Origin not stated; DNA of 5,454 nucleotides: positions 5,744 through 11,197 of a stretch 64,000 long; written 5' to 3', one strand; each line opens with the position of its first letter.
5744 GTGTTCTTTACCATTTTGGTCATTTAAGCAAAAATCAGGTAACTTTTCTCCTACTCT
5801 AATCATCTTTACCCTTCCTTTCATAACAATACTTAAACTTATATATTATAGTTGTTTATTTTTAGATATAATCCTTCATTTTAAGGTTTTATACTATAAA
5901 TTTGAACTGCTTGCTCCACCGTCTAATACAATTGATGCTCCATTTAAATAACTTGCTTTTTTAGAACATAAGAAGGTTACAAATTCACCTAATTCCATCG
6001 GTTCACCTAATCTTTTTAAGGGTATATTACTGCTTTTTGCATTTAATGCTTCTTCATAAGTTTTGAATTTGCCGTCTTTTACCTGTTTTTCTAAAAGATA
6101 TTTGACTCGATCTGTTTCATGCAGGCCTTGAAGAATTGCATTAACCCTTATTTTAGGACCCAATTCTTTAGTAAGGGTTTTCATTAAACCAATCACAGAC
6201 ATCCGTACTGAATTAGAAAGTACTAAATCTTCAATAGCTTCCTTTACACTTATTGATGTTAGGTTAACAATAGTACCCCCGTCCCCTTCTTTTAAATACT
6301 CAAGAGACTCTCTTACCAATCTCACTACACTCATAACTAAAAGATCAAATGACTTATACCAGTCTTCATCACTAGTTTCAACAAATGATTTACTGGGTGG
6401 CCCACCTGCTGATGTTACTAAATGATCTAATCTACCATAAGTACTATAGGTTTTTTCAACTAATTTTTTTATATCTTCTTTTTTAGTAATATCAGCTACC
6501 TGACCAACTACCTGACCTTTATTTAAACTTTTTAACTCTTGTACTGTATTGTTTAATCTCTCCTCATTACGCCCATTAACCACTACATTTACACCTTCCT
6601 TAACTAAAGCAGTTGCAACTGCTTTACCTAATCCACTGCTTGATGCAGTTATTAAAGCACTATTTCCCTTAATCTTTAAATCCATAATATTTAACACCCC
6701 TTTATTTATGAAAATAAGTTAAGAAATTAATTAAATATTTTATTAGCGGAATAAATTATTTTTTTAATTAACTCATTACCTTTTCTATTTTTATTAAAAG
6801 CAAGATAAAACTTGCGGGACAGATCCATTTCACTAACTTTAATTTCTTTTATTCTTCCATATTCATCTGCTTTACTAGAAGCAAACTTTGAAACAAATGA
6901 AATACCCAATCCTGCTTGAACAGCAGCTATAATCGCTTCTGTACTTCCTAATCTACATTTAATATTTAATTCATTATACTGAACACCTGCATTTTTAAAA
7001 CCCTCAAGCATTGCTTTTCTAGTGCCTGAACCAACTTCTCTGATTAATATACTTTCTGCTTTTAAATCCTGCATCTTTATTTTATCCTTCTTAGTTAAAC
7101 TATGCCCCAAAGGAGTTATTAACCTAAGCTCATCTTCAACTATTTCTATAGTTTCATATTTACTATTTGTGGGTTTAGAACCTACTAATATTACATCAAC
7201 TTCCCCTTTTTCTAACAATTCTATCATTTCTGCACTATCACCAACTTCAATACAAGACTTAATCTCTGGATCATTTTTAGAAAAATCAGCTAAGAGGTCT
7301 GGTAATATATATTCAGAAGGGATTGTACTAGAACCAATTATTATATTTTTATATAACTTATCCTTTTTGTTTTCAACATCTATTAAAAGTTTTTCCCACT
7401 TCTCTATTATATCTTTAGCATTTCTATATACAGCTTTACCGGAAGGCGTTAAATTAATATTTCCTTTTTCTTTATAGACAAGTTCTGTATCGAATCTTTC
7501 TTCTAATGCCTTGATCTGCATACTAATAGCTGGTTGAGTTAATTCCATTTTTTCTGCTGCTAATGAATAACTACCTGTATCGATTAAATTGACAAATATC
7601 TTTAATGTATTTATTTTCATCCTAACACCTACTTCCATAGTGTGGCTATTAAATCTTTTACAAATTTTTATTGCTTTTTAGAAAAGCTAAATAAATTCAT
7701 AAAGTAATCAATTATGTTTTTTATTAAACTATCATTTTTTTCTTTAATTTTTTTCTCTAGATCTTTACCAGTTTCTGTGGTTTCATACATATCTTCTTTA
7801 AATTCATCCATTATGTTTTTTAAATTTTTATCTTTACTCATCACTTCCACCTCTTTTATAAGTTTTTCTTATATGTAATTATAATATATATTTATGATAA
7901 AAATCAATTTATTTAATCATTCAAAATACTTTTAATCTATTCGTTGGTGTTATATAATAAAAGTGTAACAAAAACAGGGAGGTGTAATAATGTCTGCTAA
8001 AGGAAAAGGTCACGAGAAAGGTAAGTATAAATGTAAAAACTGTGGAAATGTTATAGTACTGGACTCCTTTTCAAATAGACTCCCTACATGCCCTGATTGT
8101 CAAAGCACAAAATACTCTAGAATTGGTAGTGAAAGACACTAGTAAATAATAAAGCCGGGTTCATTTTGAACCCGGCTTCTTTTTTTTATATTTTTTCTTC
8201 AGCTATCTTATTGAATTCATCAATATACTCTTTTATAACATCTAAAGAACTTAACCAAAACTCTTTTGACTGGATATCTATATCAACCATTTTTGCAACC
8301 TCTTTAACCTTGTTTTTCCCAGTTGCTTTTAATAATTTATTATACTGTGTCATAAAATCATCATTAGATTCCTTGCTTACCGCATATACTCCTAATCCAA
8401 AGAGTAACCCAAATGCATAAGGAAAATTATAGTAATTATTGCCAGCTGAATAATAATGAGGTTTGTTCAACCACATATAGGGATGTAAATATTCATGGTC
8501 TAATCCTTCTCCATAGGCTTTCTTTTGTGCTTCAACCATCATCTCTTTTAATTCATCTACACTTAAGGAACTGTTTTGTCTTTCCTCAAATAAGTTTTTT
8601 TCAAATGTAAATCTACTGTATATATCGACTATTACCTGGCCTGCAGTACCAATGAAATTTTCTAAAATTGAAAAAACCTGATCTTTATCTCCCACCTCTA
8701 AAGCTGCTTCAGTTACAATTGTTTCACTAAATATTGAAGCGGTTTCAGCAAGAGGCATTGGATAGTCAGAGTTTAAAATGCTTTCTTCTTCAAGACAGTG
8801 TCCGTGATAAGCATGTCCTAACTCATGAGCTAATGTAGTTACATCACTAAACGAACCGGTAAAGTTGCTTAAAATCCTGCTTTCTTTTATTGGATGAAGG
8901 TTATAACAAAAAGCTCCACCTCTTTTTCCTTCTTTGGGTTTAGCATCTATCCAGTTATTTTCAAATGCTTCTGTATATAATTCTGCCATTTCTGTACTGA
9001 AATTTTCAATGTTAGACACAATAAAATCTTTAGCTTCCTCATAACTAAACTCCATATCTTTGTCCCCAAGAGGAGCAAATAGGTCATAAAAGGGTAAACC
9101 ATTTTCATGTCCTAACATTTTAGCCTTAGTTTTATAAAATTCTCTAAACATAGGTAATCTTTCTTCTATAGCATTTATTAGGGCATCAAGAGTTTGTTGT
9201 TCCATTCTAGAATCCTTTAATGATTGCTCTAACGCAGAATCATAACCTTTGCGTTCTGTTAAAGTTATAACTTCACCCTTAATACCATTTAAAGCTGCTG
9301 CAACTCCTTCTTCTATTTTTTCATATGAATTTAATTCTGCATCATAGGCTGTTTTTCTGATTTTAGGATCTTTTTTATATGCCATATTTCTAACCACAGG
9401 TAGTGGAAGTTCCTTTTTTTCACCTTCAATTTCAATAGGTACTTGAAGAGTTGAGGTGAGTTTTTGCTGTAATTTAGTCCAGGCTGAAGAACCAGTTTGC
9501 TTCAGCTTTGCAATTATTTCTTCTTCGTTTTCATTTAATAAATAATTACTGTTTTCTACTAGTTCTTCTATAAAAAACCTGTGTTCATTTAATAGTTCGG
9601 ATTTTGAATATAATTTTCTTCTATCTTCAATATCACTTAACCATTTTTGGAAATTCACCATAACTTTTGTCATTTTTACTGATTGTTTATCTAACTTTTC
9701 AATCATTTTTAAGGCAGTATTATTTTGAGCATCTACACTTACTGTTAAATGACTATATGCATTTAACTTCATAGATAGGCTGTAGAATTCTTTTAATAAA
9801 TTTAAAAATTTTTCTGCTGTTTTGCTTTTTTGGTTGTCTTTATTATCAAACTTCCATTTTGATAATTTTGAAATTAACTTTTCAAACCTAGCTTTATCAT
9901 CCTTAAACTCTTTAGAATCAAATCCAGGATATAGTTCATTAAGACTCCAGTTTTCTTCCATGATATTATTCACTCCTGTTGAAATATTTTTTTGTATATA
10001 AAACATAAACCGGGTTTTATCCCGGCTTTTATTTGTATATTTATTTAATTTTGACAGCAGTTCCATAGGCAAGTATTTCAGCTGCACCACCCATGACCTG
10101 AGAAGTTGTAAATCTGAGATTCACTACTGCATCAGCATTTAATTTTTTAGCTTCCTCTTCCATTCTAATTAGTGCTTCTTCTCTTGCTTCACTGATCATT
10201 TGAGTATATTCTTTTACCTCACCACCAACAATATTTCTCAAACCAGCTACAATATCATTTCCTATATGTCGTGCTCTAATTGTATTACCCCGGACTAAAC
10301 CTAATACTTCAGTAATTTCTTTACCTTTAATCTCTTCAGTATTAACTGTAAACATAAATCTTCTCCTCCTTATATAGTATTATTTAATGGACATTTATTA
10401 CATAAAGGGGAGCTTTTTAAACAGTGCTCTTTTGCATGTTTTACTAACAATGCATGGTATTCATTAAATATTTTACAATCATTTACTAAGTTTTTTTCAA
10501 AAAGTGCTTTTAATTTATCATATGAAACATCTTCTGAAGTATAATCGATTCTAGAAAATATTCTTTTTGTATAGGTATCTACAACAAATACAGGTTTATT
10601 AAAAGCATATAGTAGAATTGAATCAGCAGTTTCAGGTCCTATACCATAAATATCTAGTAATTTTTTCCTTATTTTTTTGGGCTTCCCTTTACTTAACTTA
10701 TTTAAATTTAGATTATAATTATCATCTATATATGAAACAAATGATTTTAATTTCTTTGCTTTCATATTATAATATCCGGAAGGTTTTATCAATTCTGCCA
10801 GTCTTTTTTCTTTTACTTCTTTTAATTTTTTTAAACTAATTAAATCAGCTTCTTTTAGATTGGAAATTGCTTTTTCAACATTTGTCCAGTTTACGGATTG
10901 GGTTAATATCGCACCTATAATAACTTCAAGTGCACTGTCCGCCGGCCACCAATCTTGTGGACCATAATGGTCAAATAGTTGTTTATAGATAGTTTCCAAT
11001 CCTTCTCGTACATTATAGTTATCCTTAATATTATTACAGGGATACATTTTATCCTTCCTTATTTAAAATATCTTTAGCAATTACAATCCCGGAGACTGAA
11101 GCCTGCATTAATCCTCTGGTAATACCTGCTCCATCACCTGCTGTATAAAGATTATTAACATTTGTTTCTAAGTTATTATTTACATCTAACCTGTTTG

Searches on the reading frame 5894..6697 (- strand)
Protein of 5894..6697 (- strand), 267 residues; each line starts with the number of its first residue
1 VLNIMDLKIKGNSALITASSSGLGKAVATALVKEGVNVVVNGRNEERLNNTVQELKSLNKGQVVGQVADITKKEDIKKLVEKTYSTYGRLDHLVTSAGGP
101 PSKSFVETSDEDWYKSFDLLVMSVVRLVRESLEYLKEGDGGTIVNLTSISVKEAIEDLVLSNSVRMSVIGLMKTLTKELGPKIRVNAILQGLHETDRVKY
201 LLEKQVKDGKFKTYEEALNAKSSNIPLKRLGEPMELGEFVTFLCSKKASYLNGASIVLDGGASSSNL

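Call 6: search_protein_families(library=pfam, proteins=[window:5894-6697:-])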
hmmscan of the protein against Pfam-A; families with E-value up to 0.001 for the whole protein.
window:5894-6697:- (267 aa): 4 families
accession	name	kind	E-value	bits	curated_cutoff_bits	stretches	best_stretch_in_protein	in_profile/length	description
PF13561.12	adh_short_C2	-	1.1e-49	169.5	27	1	18-262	3-235/236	Enoyl-(Acyl carrier protein) reductase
PF00106.31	adh_short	-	1.8e-41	142.2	26.6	1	13-204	2-193/195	short chain dehydrogenase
PF23441.1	SDR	-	8.3e-10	38.9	27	1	11-261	7-254/258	SDR-like rossmann domain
PF08659.16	KR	-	6.1e-09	36.5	22.6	1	14-119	3-111/180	KR domain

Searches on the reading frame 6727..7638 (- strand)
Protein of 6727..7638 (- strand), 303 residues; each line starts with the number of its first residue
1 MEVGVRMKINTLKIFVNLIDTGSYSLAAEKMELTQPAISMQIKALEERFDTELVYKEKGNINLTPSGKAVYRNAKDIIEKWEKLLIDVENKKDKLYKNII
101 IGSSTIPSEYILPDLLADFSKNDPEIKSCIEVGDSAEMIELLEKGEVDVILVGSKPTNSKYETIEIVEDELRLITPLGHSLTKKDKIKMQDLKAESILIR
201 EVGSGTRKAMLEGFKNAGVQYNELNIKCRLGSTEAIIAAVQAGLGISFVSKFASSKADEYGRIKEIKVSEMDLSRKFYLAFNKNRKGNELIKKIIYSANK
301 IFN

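Call 6: search_protein_families(library=pfam, proteins=[window:6727-7638:-])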
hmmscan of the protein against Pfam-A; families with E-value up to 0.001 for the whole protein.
window:6727-7638:- (303 aa): 3 families
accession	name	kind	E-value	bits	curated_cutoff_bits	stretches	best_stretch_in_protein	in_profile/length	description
PF03466.25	LysR_substrate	-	1e-38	133.3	28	1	101-293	10-199/209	LysR substrate binding domain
PF00126.33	HTH_1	-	5e-17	62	26.6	1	9-68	1-60/60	Bacterial regulatory helix-turn-helix protein, lysR family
PF12849.12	PBP_like_2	-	1.2e-05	25.7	27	1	97-193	10-113/267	PBP superfamily domain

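Call 31: find_encoding_contigs(protein=window:6727-7638:-, flank=10000, max_places=4)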
Protein window:6727-7638:- (303 aa): no gene with exactly this product is on record in the collection.

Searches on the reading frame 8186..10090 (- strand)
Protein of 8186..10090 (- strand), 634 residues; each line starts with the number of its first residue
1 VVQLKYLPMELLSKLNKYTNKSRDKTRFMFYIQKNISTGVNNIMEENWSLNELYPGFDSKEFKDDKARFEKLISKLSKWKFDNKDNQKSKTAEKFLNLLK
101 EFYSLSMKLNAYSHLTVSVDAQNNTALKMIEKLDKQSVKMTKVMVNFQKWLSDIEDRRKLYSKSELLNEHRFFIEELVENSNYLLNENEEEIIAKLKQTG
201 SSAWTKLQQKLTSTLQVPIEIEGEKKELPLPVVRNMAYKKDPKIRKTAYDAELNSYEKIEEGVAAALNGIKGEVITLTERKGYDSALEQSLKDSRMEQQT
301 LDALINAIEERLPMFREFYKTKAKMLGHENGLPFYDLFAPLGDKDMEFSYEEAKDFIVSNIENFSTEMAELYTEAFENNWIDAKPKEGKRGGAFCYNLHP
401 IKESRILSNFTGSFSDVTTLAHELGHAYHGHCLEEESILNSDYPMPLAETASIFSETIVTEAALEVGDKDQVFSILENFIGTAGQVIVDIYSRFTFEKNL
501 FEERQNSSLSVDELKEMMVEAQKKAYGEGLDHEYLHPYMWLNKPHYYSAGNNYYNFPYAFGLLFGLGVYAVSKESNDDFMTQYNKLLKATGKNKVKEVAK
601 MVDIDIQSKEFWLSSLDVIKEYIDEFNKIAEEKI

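Call 6: search_protein_families(library=pfam, proteins=[window:8186-10090:-])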
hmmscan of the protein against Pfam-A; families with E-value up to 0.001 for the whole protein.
window:8186-10090:- (634 aa): 2 families
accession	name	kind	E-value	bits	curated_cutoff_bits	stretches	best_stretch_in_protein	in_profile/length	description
PF01432.26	Peptidase_M3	-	1.2e-32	114.3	27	1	236-616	2-455/457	Peptidase family M3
PF08439.15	Peptidase_M3_N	-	4.3e-10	40.1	25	1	157-215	10-68/70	Oligopeptidase F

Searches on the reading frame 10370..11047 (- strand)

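Call 13: search_protein_families(library=ncbifam, proteins=[window:10370-11047:-], max_evalue=1e-10)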
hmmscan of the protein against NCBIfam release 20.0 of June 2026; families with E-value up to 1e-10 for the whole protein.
window:10370-11047:- (225 aa): 4 families
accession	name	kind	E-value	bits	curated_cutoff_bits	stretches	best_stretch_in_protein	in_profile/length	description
NF010494.0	PRK13913.1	equivalog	3.4e-33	115.4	192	1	9-190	5-183/220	3-methyladenine DNA glycosylase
NF053634.1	MonDNAglycDR2438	equivalog_domain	3.1e-24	85.8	400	1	21-223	2-202/219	monofunctional DNA glycosylase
TIGR01083.1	nth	equivalog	5.9e-19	68.5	211.7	1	37-216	25-192/192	endonuclease III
TIGR01084.1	mutY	equivalog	1.9e-13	50.6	286.5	1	70-223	58-204/277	A/G-specific adenine glycosylase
